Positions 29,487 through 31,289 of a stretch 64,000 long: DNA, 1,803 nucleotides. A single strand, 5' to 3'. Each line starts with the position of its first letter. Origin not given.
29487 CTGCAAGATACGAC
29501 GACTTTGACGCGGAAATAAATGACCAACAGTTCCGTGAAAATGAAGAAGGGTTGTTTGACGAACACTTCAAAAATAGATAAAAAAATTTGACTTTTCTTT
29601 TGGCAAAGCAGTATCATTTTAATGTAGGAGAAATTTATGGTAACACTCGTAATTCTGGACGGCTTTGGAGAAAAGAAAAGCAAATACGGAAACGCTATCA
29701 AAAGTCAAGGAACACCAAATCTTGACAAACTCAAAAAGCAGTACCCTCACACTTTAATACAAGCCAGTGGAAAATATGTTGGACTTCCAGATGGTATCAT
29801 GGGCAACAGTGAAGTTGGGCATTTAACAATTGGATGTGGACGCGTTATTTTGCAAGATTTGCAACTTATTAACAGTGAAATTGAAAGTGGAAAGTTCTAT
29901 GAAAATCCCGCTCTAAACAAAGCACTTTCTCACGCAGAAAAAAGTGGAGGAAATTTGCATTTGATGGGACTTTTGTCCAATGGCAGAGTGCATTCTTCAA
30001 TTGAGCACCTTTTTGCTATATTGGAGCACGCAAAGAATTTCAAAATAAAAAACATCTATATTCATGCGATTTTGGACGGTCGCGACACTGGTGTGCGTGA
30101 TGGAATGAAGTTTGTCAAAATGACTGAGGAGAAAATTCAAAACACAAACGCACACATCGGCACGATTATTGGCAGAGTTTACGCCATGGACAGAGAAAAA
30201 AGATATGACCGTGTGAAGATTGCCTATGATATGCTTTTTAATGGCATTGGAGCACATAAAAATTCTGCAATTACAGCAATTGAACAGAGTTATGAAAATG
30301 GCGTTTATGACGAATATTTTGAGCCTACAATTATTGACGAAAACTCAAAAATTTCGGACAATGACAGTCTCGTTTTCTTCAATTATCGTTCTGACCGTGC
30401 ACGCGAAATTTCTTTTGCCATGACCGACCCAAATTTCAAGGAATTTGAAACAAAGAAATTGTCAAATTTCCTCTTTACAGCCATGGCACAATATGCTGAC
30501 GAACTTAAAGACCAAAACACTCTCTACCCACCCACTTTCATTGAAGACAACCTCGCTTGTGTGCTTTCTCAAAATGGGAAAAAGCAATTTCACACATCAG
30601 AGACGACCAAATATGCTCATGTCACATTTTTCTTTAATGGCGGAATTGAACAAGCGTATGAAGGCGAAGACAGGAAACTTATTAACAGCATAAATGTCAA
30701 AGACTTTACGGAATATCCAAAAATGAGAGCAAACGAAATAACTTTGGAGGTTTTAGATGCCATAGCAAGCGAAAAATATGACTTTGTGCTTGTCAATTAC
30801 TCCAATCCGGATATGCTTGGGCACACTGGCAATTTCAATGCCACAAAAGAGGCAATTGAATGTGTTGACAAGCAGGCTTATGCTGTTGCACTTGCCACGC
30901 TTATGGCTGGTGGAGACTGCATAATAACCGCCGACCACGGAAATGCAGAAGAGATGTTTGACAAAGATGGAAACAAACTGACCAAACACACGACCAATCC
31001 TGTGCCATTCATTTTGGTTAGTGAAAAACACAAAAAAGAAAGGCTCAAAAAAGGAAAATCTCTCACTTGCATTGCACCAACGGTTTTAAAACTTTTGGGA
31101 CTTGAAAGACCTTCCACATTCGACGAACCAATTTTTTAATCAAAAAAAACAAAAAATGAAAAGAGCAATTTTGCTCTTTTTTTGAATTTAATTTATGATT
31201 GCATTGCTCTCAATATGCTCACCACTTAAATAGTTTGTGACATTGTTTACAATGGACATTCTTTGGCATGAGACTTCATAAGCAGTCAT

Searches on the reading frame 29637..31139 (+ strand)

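Call 58: search_protein_families(library=pfam, proteins=[window:29637-31139:+], max_evalue=0.00001)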
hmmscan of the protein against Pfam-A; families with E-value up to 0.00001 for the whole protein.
window:29637-31139:+ (500 aa): 2 families
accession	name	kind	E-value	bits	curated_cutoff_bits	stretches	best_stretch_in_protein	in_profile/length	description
PF06415.18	iPGM_N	-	2.4e-73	246.7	27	1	78-287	1-216/217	BPG-independent PGAM N-terminus (iPGM_N)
PF01676.23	Metalloenzyme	-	5.7e-72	242.7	24.3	1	2-490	3-251/252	Metalloenzyme superfamily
